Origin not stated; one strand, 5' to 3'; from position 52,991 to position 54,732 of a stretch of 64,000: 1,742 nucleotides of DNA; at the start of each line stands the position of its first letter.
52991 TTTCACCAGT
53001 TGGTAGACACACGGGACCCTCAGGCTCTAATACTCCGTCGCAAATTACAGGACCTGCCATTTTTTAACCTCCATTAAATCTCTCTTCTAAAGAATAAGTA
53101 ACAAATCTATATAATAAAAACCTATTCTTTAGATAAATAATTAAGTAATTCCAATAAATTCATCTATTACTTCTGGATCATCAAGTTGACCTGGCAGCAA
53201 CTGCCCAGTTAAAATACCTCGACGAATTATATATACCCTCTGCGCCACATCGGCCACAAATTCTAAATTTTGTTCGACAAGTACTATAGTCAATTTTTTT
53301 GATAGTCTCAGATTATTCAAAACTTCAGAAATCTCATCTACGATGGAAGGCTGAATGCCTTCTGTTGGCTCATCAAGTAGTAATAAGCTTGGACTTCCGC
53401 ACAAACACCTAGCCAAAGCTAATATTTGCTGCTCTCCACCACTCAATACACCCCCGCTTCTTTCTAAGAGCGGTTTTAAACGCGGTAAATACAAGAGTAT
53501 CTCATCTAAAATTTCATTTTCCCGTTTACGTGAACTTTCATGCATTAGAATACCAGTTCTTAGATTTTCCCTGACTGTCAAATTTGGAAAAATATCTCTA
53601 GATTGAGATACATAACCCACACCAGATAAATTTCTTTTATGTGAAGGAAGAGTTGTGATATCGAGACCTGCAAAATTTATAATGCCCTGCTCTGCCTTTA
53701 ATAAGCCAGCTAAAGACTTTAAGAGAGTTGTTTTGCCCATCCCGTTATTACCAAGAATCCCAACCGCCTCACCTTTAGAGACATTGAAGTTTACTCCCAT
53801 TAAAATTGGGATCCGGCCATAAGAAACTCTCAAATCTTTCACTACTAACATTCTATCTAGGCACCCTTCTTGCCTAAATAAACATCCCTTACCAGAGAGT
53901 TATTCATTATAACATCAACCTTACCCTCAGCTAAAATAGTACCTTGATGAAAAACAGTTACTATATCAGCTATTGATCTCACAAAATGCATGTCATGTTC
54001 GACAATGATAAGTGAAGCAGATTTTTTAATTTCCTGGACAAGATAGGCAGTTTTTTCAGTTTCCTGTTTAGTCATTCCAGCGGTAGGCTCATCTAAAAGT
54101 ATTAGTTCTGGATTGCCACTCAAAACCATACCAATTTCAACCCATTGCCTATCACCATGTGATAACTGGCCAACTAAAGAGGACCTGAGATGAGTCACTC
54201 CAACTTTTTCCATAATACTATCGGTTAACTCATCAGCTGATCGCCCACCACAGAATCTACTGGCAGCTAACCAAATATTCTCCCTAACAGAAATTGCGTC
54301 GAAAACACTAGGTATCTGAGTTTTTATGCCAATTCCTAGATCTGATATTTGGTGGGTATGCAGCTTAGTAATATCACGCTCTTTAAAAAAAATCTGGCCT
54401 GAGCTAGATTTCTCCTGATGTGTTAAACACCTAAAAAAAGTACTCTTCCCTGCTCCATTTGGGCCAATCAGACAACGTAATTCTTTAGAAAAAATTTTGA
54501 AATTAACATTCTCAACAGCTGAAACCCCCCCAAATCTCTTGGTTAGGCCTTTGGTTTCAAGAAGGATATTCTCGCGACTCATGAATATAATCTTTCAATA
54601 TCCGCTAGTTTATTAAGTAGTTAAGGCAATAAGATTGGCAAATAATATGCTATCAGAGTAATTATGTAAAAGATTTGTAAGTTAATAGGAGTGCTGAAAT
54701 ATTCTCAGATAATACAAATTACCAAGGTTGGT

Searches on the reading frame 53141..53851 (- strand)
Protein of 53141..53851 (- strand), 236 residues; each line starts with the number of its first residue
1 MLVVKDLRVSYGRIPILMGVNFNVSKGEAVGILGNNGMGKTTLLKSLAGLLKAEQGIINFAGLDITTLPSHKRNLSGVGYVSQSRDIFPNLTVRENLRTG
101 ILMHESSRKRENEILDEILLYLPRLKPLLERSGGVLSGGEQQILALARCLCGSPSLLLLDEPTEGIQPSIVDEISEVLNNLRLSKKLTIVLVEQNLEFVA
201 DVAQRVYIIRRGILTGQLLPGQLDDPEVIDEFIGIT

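Call 72: search_protein_families(library=pfam, proteins=[window:53141-53851:-], max_evalue=0.001)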
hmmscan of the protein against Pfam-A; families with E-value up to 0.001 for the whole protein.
window:53141-53851:- (236 aa): 2 families
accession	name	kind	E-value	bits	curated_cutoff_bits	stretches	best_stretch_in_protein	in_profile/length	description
PF00005.33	ABC_tran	-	4.2e-33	115.3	25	1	18-163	2-136/137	ABC transporter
PF13304.12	AAA_21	-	3.9e-08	34.1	27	1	136-187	238-291/304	AAA domain, putative AbiEii toxin, Type IV TA system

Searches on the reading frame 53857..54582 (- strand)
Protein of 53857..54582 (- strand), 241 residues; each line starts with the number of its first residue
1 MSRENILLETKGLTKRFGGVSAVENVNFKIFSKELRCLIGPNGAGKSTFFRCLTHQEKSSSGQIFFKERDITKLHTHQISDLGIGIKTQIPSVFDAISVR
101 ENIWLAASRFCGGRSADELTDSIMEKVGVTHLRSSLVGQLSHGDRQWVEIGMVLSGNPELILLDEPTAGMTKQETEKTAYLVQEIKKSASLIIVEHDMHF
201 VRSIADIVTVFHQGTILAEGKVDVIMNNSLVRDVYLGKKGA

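Call 72: search_protein_families(library=pfam, proteins=[window:53857-54582:-], max_evalue=0.001)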
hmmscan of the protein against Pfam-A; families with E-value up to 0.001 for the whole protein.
window:53857-54582:- (241 aa): 6 families
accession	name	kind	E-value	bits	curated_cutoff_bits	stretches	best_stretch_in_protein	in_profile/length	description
PF00005.33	ABC_tran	-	5.3e-29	102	25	1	24-168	2-137/137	ABC transporter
PF02463.25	SMC_N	-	5.8e-07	29.6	40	1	31-213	22-214/220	RecF/RecN/SMC N terminal domain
PF13304.12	AAA_21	-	3.3e-06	27.8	27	1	37-55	3-21/304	AAA domain, putative AbiEii toxin, Type IV TA system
PF13476.12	AAA_23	-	7.3e-05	23.9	27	1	25-54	14-40/201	AAA domain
PF12399.14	BCA_ABC_TP_C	-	0.00022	21.2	25.5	1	216-238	2-24/27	Branched-chain amino acid ATP-binding cassette transporter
PF13175.12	AAA_15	-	0.00081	19.6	32.1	1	31-94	21-83/374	AAA ATPase domain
